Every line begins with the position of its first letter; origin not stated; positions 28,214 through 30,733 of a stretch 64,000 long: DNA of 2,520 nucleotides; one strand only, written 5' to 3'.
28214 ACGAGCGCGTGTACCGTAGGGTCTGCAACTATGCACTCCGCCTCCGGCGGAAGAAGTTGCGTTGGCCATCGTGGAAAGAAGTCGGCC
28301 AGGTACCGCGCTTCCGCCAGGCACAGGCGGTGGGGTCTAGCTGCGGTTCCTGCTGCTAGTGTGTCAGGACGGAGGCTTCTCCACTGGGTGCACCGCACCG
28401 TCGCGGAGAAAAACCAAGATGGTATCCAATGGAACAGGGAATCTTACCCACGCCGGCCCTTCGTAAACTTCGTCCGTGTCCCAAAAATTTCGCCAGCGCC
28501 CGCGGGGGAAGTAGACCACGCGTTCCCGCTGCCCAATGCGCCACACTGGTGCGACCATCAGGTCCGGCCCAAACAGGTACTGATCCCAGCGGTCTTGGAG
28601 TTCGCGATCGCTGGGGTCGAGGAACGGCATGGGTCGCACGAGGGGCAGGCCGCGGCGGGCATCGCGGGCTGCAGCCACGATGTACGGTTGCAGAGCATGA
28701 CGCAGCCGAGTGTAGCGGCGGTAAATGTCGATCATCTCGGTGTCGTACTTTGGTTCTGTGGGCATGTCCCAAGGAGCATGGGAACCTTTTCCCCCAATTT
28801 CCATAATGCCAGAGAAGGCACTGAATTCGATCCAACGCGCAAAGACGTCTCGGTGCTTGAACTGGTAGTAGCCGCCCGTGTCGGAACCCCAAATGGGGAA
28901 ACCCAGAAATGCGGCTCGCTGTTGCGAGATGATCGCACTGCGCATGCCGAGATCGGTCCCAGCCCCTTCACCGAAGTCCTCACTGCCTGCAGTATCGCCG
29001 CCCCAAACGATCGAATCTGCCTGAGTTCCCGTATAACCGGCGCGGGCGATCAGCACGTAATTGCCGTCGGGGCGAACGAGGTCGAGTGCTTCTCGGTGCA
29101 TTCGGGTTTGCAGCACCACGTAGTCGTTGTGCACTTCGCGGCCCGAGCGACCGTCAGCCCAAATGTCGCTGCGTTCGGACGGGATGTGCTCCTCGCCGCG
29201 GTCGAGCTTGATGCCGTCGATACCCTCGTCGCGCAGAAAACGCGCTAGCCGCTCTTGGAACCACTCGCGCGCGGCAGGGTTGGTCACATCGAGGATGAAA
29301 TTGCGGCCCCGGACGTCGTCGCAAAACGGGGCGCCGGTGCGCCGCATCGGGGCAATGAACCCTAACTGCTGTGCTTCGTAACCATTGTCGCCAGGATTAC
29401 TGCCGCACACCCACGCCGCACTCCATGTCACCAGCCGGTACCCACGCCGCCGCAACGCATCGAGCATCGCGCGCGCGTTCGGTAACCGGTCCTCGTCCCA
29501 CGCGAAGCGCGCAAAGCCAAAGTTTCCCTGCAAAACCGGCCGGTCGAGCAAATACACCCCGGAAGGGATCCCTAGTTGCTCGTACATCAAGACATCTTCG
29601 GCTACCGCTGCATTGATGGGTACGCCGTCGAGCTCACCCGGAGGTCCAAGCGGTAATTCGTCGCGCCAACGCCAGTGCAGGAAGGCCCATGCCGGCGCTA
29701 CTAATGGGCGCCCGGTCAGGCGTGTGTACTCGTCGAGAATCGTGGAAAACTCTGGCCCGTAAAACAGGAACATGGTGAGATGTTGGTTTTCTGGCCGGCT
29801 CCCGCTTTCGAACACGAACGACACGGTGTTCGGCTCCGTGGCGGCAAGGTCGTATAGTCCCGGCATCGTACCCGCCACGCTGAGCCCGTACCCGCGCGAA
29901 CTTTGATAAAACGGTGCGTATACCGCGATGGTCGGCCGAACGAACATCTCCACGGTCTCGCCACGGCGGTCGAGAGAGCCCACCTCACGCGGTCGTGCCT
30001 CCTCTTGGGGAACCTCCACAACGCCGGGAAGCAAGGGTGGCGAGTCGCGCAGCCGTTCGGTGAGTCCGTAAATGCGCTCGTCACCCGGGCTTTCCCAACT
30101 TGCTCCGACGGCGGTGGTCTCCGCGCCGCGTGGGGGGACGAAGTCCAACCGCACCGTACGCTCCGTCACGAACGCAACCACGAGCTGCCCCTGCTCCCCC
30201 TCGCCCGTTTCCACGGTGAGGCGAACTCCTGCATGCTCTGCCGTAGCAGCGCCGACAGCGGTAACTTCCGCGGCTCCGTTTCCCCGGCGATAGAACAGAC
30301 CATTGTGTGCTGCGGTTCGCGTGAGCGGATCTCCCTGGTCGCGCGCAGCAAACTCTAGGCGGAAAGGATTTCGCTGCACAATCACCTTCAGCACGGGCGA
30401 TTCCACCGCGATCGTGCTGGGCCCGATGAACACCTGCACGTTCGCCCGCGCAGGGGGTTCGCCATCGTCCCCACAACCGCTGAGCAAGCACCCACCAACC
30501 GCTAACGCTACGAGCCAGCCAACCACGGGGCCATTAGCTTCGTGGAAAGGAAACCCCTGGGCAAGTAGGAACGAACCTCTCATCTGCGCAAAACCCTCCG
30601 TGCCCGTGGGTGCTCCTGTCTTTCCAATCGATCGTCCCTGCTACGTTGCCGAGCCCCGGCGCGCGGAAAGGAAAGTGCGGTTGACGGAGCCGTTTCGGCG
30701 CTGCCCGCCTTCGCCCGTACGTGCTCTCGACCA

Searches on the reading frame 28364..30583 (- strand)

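Call 33: search_protein_families(library=pfam, proteins=[window:28364-30583:-], max_evalue=0.01)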
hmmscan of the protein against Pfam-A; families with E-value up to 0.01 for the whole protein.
window:28364-30583:- (739 aa): 4 families
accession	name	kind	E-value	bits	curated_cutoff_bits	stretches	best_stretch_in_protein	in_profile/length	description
PF01055.32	Glyco_hydro_31_2nd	-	2.5e-43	149.1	23.5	1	327-636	24-326/328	Glycosyl hydrolases family 31 TIM-barrel domain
PF21365.3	Glyco_hydro_31_3rd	-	8.3e-20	71.5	24.4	1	645-731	1-86/87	Glycosyl hydrolase family 31 C-terminal domain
PF13802.12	Gal_mutarotas_2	-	0.00043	21.1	27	1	41-177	33-126/184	Glycosyl hydrolase 31 N-terminal galactose mutarotase-like domain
PF14885.12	GHL15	-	0.0053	17.2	27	1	429-480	63-114/271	Hypothetical glycosyl hydrolase family 15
